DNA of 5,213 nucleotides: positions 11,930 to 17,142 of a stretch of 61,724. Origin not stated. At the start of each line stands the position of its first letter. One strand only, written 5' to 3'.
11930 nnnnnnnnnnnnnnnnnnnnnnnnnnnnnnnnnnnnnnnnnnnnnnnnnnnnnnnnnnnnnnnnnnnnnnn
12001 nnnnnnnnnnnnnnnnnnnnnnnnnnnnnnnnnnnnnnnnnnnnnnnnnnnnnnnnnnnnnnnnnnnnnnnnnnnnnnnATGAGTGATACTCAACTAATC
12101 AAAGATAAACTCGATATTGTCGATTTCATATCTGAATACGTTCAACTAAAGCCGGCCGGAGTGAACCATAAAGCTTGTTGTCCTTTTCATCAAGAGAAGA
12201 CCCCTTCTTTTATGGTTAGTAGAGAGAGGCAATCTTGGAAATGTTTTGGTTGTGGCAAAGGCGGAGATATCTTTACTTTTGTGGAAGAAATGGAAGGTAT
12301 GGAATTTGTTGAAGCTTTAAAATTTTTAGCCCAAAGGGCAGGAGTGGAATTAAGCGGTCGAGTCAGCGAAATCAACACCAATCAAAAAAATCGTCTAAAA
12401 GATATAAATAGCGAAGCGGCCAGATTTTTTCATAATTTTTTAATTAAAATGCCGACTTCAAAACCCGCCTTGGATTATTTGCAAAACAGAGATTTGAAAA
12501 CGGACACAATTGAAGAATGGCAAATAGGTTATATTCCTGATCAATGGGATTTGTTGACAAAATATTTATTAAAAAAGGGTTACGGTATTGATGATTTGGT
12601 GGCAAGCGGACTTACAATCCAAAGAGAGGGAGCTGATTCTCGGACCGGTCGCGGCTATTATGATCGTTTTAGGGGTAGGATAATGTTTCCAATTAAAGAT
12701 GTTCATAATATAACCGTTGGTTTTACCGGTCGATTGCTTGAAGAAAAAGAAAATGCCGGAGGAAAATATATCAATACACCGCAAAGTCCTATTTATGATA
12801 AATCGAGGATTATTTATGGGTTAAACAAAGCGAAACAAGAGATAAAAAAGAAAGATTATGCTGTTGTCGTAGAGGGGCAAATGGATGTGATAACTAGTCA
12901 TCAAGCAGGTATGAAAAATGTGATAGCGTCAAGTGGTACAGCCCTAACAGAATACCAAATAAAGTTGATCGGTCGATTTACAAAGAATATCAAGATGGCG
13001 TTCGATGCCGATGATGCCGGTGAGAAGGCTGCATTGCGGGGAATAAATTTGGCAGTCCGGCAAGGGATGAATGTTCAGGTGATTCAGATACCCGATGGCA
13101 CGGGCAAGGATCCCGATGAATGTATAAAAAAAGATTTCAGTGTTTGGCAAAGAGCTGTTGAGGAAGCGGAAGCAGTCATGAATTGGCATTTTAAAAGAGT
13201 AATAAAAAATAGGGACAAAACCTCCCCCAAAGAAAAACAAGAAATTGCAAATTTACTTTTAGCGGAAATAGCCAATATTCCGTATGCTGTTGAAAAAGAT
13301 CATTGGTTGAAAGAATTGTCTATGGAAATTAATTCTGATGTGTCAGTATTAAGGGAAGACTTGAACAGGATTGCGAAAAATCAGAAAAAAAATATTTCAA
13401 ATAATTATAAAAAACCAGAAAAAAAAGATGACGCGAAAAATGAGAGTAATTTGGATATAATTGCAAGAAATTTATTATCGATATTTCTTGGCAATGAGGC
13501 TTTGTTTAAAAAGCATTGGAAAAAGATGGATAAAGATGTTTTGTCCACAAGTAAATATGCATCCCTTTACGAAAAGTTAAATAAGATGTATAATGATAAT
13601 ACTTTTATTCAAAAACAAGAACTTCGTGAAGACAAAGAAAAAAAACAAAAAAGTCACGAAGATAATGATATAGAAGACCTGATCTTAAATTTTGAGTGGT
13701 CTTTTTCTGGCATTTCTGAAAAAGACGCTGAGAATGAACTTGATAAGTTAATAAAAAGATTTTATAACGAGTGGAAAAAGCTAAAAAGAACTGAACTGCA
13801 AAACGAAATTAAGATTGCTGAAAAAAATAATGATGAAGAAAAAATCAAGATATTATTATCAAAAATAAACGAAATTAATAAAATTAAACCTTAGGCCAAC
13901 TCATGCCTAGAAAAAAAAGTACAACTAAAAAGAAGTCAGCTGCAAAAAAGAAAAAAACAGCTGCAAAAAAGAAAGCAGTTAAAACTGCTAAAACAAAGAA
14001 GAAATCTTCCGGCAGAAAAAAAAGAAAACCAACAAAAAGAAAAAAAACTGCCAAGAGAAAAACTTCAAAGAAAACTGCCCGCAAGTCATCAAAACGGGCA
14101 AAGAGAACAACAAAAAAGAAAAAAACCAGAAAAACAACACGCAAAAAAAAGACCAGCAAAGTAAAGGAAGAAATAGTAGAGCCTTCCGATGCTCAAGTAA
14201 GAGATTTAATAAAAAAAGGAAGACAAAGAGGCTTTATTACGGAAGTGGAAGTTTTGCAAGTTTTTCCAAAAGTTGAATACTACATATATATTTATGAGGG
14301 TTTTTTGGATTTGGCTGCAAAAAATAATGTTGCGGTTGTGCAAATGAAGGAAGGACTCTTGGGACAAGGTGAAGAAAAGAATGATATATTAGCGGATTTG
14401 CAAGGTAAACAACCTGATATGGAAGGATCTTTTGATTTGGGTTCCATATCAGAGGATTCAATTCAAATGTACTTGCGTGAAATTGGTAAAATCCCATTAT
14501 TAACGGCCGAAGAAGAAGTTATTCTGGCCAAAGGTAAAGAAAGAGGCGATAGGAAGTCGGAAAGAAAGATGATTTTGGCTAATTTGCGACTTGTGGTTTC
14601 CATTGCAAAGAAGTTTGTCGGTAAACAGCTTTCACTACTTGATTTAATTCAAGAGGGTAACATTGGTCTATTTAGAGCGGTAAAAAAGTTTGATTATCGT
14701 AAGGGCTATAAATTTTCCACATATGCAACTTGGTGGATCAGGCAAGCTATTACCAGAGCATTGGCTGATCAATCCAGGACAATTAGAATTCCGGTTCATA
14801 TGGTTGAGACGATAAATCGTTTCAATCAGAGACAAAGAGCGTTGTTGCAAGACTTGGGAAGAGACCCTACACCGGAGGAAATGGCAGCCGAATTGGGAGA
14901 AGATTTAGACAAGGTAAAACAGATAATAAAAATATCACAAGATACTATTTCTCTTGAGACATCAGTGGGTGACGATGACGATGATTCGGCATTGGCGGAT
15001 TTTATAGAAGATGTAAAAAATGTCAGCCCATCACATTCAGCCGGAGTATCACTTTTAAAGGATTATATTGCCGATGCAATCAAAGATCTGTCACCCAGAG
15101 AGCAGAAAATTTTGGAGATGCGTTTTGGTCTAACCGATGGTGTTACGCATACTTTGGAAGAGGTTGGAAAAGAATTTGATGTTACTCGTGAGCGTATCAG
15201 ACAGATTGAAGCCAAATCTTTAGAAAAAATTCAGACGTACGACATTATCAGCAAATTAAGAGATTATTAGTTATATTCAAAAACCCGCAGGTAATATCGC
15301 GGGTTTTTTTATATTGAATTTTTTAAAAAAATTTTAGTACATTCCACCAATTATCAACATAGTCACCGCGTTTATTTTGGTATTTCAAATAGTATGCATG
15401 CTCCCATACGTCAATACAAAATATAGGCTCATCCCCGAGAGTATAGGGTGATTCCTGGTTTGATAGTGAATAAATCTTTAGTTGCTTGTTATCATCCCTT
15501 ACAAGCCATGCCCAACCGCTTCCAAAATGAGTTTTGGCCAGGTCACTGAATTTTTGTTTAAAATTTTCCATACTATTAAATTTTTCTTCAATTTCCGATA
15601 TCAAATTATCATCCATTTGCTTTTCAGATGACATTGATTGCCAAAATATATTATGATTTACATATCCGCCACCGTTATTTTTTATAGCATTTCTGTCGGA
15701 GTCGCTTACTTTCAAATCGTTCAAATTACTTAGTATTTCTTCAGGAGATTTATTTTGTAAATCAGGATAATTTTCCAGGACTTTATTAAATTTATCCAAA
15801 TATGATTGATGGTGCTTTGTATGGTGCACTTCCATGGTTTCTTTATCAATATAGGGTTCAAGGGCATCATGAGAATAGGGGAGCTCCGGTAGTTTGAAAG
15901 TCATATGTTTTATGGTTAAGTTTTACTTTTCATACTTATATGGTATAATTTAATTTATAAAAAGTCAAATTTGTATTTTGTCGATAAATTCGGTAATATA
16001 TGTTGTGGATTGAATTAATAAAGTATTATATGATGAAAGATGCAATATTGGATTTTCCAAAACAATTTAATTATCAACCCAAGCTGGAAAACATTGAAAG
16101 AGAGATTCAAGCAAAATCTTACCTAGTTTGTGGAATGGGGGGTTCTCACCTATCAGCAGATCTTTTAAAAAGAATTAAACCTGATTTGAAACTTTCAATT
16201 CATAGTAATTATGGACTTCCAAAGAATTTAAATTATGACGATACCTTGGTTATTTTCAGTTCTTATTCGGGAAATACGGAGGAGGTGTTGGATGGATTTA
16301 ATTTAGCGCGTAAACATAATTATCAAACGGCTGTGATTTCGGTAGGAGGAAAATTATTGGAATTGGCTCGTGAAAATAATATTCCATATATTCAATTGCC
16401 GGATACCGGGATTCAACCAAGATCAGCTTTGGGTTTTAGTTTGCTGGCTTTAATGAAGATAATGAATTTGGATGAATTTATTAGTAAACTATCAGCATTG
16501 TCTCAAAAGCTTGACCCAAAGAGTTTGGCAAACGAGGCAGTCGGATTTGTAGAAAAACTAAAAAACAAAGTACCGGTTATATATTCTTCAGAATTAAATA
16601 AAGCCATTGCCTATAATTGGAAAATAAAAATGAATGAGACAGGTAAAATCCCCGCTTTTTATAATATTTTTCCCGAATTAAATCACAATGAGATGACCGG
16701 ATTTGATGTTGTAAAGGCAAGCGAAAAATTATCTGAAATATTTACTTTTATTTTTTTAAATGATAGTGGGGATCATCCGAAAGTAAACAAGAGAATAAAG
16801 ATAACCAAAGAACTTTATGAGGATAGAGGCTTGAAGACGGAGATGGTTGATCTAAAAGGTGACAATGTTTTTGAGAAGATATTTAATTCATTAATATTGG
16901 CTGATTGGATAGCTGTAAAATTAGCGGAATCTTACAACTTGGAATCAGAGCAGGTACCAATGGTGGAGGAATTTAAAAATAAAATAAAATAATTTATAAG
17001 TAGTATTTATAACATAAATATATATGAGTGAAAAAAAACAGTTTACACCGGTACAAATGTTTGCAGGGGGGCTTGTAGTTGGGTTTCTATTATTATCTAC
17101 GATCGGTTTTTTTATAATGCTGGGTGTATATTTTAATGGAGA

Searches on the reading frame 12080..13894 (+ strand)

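Call 11: search_protein_families(library=pfam, proteins=[window:12080-13894:+])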
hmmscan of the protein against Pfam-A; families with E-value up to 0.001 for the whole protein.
window:12080-13894:+ (604 aa): 6 families
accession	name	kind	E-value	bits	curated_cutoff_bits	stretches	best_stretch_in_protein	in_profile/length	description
PF08275.17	DNAG_N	-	7.1e-36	123.6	26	1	119-252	3-128/128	DNA primase catalytic core, N-terminal domain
PF01807.25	Zn_ribbon_DnaG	-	1.2e-33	115.3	24.9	1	5-92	7-94/98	CHC2 zinc finger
PF13155.12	Toprim_2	-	8.2e-22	77.8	22.1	1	262-348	1-87/88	Toprim-like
PF13662.12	Toprim_4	-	7.2e-17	61.8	25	1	260-335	2-84/85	Toprim domain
PF01751.28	Toprim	-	2.2e-11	44.2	23.1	1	262-336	3-95/96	Toprim domain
PF10410.14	DnaB_bind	-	0.00093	19.8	20.6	0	371-418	5-52/56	DnaB-helicase binding domain of primase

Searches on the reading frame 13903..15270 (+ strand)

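Call 63: search_protein_families(library=pfam, proteins=[window:13903-15270:+], max_evalue=0.00001)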
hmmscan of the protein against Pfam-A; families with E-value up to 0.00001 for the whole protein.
window:13903-15270:+ (455 aa): 4 families
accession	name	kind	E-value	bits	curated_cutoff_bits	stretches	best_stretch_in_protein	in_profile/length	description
PF04542.20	Sigma70_r2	-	5.3e-23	81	24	1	224-293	2-71/71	Sigma-70 region 2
PF04539.22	Sigma70_r3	-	5.7e-20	71.7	25.3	1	302-379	1-77/78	Sigma-70 region 3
PF04545.22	Sigma70_r4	-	2.3e-16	59.5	24.1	1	392-444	1-49/50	Sigma-70, region 4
PF00140.25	Sigma70_r1_2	-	1.3e-15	57.4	22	1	185-217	1-33/34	Sigma-70 factor, region 1.2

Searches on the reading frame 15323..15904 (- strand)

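Call 63: search_protein_families(library=pfam, proteins=[window:15323-15904:-], max_evalue=0.00001)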
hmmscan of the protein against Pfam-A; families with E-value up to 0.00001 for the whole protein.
window:15323-15904:- (193 aa): 2 families
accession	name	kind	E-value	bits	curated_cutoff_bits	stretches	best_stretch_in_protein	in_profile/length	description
PF02777.23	Sod_Fe_C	-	1.1e-36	125.4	20.9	1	99-192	3-96/102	Iron/manganese superoxide dismutases, C-terminal domain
PF00081.27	Sod_Fe_N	-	2.2e-29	102.2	27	1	2-92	1-82/82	Iron/manganese superoxide dismutases, alpha-hairpin domain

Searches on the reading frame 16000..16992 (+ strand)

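Call 63: search_protein_families(library=pfam, proteins=[window:16000-16992:+], max_evalue=0.00001)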
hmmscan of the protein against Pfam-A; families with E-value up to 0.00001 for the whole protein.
window:16000-16992:+ (330 aa): 1 family
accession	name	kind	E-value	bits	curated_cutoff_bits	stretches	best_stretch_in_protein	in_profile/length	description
PF10432.14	bact-PGI_C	-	1.4e-40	139.1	24.5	1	178-329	3-151/151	Bacterial phospho-glucose isomerase C-terminal SIS domain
